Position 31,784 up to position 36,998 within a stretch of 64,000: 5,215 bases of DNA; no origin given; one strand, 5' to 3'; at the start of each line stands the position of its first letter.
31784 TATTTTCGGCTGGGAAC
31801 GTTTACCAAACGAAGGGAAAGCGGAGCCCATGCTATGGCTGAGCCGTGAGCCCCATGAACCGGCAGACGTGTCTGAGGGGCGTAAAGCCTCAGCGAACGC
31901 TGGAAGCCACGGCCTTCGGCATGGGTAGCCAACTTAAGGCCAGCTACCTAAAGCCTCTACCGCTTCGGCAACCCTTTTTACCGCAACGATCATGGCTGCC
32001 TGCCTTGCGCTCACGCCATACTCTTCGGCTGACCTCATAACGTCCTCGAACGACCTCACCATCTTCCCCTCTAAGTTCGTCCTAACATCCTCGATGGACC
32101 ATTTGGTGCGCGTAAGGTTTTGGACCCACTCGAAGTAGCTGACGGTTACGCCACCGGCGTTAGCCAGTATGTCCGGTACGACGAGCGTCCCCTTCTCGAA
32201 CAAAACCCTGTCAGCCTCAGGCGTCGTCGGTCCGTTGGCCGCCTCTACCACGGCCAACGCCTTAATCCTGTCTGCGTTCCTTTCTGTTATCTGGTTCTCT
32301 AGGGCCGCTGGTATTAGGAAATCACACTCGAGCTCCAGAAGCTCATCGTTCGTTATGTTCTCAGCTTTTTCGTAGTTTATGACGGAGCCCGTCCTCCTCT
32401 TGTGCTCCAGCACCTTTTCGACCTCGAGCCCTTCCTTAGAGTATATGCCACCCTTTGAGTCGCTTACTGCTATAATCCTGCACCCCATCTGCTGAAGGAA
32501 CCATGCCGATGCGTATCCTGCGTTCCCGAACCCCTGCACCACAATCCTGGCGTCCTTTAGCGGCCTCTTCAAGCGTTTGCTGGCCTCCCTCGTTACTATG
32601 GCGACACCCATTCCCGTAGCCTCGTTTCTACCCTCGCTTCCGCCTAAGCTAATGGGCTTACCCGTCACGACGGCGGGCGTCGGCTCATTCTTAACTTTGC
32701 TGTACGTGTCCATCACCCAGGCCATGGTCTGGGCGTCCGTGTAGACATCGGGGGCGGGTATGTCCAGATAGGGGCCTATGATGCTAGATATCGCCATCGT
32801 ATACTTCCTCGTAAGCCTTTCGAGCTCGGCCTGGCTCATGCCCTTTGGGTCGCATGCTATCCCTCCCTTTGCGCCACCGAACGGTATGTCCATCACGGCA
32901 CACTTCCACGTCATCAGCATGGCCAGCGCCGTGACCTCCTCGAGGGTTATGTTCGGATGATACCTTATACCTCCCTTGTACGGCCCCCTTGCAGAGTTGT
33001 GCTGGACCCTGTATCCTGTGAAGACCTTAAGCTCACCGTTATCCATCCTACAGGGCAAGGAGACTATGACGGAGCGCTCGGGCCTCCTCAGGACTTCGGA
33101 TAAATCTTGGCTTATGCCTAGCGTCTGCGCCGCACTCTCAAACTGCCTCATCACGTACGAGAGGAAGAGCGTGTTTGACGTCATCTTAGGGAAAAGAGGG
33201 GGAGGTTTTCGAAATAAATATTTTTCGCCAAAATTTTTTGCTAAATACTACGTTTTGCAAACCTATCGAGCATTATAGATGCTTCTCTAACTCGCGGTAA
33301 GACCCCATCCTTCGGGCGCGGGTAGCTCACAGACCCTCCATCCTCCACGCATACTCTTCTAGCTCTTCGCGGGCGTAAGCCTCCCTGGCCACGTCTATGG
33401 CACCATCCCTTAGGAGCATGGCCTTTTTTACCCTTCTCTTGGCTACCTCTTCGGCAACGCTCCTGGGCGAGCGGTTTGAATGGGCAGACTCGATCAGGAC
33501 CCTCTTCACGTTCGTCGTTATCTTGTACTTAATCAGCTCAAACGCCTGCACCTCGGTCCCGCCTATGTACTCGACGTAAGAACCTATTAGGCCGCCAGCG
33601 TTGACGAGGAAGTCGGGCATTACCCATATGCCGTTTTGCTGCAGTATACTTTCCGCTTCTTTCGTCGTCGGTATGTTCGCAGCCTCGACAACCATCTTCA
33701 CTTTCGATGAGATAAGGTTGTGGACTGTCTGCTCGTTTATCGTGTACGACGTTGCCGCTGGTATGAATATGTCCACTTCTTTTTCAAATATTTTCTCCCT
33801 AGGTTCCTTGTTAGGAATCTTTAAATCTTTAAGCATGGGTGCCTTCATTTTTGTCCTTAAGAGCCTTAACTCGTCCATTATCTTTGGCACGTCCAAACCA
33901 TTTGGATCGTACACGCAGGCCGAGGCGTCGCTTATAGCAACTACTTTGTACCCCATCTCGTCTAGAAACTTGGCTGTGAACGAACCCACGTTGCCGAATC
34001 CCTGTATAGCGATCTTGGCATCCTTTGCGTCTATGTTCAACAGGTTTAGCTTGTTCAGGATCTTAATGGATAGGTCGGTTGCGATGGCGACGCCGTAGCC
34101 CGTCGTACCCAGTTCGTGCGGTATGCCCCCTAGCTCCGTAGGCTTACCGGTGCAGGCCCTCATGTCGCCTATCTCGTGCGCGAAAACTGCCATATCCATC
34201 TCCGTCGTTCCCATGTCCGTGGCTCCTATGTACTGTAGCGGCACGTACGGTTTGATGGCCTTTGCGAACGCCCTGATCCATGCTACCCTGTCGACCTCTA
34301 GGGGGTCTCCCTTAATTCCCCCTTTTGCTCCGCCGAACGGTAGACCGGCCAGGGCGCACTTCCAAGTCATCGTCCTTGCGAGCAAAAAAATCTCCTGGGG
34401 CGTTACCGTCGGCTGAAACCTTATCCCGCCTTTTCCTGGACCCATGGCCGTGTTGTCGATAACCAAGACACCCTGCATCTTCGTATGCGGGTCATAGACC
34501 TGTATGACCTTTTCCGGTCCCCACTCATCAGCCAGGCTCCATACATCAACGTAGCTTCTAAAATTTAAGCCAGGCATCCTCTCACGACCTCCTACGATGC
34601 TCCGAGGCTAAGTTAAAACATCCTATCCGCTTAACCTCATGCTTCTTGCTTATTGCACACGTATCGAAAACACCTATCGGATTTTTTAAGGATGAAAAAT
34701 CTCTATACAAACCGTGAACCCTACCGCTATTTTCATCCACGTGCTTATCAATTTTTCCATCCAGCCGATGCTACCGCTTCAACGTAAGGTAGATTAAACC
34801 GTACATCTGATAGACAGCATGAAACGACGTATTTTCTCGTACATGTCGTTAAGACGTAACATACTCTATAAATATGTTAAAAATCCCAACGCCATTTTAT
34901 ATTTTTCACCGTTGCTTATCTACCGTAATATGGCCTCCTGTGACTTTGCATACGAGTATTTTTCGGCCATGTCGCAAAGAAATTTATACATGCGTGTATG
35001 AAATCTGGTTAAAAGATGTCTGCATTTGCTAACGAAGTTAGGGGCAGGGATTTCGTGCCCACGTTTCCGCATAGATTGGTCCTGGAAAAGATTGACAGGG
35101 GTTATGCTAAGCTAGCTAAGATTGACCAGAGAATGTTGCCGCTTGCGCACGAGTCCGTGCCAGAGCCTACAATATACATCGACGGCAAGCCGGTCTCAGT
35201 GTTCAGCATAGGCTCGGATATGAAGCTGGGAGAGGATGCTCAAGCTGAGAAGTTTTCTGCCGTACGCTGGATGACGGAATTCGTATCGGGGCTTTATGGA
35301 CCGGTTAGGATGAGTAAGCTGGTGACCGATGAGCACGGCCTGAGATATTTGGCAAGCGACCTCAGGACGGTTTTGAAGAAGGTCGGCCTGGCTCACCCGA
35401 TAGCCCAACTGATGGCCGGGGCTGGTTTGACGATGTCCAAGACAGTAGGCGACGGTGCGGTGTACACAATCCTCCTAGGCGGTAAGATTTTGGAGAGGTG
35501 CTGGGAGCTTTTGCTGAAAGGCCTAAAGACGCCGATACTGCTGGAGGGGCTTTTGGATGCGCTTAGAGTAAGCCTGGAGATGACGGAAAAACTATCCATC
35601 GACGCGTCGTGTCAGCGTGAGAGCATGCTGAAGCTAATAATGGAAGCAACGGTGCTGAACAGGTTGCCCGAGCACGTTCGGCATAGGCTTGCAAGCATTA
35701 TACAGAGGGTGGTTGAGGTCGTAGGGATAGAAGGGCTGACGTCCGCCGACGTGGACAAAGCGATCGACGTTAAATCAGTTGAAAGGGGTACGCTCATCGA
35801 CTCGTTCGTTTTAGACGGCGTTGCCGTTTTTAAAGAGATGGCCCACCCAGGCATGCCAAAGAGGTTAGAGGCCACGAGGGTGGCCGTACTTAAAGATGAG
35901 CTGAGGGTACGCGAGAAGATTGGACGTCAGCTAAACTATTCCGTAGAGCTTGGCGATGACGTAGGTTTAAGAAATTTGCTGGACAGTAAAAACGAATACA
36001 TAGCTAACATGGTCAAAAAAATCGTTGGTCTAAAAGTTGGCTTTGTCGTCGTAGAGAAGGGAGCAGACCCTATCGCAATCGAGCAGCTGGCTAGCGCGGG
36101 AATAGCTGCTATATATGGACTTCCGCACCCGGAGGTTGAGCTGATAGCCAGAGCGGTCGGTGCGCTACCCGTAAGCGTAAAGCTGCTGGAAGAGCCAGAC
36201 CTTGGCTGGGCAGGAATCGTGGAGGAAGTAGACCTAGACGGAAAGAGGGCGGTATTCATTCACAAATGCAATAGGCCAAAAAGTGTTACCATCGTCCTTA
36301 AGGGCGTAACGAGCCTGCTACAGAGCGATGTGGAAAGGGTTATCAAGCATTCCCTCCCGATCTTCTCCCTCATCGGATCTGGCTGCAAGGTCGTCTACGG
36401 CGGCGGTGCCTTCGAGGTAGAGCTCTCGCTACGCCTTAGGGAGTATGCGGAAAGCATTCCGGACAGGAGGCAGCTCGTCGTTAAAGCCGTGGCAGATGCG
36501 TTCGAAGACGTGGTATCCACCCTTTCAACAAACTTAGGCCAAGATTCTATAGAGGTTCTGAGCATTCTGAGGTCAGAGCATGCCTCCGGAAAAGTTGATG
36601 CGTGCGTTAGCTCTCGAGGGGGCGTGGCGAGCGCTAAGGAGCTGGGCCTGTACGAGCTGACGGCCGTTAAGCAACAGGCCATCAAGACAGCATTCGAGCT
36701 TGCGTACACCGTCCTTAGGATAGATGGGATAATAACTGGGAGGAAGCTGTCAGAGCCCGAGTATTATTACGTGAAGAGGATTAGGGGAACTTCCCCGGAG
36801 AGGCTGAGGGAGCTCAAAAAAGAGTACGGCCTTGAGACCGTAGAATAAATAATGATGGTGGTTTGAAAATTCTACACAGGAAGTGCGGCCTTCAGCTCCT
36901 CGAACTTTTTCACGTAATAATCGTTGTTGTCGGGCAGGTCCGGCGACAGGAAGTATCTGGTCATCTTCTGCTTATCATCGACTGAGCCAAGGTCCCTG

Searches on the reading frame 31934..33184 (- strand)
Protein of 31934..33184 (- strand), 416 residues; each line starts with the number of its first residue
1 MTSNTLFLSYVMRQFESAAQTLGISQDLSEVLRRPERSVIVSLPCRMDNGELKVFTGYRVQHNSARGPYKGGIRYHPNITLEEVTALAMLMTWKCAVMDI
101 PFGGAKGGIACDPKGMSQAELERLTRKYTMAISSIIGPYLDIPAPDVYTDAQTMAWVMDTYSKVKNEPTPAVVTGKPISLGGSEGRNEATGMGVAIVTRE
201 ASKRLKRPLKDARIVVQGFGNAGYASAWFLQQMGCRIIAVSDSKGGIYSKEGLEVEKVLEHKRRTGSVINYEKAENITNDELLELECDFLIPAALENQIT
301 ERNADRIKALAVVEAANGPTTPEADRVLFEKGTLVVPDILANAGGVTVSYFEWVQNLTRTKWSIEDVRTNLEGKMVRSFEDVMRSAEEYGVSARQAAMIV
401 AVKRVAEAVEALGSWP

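Call 45: search_protein_families(library=pfam, proteins=[window:31934-33184:-], max_evalue=0.00001)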
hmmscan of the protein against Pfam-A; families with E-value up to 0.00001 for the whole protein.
window:31934-33184:- (416 aa): 2 families
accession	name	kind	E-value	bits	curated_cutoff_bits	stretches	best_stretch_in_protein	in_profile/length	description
PF00208.27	ELFV_dehydrog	-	2e-83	280.3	23.4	1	181-413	1-241/241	Glutamate/Leucine/Phenylalanine/Valine dehydrogenase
PF02812.23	ELFV_dehydrog_N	-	2.6e-59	199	25.3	1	35-163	1-129/129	Glu/Leu/Phe/Val dehydrogenase, dimerisation domain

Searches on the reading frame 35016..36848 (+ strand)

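Call 45: search_protein_families(library=pfam, proteins=[window:35016-36848:+], max_evalue=0.00001)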
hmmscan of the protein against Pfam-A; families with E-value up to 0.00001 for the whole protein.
window:35016-36848:+ (610 aa): 1 family
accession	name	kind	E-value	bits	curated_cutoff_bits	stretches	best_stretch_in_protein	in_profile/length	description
PF00118.29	Cpn60_TCP1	-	3e-96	323.5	34.3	1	88-574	3-487/490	TCP-1/cpn60 chaperonin family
